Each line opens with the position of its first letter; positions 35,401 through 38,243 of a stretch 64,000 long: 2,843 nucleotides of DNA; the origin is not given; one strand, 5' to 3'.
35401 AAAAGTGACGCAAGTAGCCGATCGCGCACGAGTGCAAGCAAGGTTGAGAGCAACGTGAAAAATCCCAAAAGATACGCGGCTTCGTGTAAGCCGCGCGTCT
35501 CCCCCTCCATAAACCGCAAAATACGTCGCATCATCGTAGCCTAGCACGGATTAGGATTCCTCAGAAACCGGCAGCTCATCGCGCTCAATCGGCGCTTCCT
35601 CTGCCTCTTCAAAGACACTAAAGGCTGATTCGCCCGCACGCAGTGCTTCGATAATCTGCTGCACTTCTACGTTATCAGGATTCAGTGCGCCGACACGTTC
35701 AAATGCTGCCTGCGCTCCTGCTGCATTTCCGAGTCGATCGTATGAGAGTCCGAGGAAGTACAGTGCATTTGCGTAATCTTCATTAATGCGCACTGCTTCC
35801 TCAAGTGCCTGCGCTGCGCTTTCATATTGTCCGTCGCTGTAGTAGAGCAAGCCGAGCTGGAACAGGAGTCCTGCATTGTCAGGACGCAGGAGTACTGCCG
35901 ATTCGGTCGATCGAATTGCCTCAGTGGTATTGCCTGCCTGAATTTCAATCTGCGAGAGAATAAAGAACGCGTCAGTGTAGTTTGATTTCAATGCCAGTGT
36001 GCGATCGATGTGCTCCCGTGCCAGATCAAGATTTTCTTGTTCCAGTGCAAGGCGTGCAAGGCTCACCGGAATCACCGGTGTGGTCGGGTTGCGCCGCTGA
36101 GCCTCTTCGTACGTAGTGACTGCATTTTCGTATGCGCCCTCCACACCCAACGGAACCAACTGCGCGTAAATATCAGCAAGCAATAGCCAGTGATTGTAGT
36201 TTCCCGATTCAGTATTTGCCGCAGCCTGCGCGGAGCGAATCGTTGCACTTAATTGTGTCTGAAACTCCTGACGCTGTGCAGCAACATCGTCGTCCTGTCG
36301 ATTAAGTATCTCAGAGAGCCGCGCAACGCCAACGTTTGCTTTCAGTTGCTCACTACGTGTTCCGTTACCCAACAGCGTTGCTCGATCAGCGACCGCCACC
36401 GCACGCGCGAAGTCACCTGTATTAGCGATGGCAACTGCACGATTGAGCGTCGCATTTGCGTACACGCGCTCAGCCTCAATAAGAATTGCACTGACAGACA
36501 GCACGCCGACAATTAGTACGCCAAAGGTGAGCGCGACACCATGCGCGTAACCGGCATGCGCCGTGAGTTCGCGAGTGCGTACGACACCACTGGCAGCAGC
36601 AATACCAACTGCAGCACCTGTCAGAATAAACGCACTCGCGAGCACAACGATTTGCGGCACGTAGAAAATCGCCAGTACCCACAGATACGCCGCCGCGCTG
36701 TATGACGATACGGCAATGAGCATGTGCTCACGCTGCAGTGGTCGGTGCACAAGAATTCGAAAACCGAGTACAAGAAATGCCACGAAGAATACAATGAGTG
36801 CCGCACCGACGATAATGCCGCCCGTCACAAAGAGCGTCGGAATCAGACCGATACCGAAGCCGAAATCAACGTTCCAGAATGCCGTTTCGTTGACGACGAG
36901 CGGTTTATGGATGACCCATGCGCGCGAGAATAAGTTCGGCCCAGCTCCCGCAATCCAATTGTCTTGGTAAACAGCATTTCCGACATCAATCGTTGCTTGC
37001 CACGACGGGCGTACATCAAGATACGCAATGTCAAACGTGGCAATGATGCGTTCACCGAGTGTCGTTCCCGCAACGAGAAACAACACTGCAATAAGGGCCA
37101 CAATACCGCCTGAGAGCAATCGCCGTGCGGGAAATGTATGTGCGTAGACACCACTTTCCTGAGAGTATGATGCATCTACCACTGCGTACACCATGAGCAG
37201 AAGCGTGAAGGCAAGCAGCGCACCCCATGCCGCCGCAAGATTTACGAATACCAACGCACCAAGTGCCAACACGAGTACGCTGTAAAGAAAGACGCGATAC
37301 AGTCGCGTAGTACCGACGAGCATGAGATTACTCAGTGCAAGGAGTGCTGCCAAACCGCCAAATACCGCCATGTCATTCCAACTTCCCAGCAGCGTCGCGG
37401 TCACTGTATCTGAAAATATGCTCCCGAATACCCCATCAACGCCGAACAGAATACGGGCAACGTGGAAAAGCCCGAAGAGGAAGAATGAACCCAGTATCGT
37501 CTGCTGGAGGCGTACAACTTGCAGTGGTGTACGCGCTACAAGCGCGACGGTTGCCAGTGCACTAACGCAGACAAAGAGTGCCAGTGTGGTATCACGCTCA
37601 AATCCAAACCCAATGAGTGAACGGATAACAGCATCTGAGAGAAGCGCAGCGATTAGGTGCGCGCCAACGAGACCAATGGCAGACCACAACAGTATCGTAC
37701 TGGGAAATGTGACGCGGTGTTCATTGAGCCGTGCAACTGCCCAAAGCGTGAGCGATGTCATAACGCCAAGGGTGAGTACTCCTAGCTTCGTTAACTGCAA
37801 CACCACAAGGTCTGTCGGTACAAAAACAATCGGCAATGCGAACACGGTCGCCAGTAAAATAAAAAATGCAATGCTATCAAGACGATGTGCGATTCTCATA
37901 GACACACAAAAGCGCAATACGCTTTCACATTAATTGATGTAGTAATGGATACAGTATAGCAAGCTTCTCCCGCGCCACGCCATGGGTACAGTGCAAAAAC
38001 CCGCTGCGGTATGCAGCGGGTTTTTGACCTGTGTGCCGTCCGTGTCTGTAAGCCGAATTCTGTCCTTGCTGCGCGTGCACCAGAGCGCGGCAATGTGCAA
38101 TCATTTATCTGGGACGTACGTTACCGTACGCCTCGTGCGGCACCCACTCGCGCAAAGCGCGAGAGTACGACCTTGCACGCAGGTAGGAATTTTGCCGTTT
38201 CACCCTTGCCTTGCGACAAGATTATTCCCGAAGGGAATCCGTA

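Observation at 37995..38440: RNase P RNA gene hidden under spurious ORFs, with its own promoter and terminator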

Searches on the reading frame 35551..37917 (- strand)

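Call 9: search_protein_families(library=pfam, proteins=[window:35551-37917:-])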
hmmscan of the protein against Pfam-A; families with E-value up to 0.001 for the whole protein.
window:35551-37917:- (788 aa): 16 families
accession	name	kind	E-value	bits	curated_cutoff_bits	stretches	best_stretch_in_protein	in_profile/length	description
PF07719.23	TPR_2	-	7.5e-20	69.8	27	2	684-714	3-33/34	Tetratricopeptide repeat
PF13432.12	TPR_16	-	2e-16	60.6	32.7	2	687-747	2-62/65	Tetratricopeptide repeat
PF13181.12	TPR_8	-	1.2e-14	53.5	25.7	1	683-714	2-33/34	Tetratricopeptide repeat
PF14559.12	TPR_19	-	2.9e-14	53.6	25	2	694-756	3-65/68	Tetratricopeptide repeat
PF13414.12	TPR_11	-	6.4e-14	51.8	26.8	2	689-730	1-42/42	TPR repeat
PF00515.34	TPR_1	-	1.1e-12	47.6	27.8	1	685-715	4-34/34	Tetratricopeptide repeat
PF13371.12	TPR_9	-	2e-10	41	35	1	656-714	3-61/73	Tetratricopeptide repeat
PF13428.12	TPR_14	-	2.9e-10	40.2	23.5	0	684-723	3-42/44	Tetratricopeptide repeat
PF13174.12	TPR_6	-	2.2e-09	37.8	26.3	0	718-748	2-32/33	Tetratricopeptide repeat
PF23914.1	TPR_CcmH_CycH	-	2.5e-07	31.1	42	1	647-749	49-154/158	Cytochrome c-type biogenesis protein H TPR domain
PF12895.13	ANAPC3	-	2.8e-07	31.2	27.2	0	680-741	21-81/82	Anaphase-promoting complex, cyclosome, subunit 3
PF13176.12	TPR_7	-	5.7e-06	26.4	27.9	0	685-714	2-31/36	Tetratricopeptide repeat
PF13431.12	TPR_17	-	6.2e-05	23.4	24.4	0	674-701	5-32/34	Tetratricopeptide repeat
PF24575.1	TPR_Slam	-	8.2e-05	23.4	35.2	0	590-635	57-102/104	Surface lipoprotein assembly modifier, N-terminal TPR repeats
PF13424.12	TPR_12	-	0.00023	21.7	30.1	1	657-713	12-76/77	Tetratricopeptide repeat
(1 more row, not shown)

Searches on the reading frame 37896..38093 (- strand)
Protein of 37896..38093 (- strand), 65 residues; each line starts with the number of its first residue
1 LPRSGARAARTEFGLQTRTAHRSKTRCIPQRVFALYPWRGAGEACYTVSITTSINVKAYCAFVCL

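Call 26: search_protein_families(library=pfam, proteins=[window:37896-38093:-], max_evalue=1)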
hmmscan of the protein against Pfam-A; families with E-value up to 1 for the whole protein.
window:37896-38093:- (65 aa): 0 families
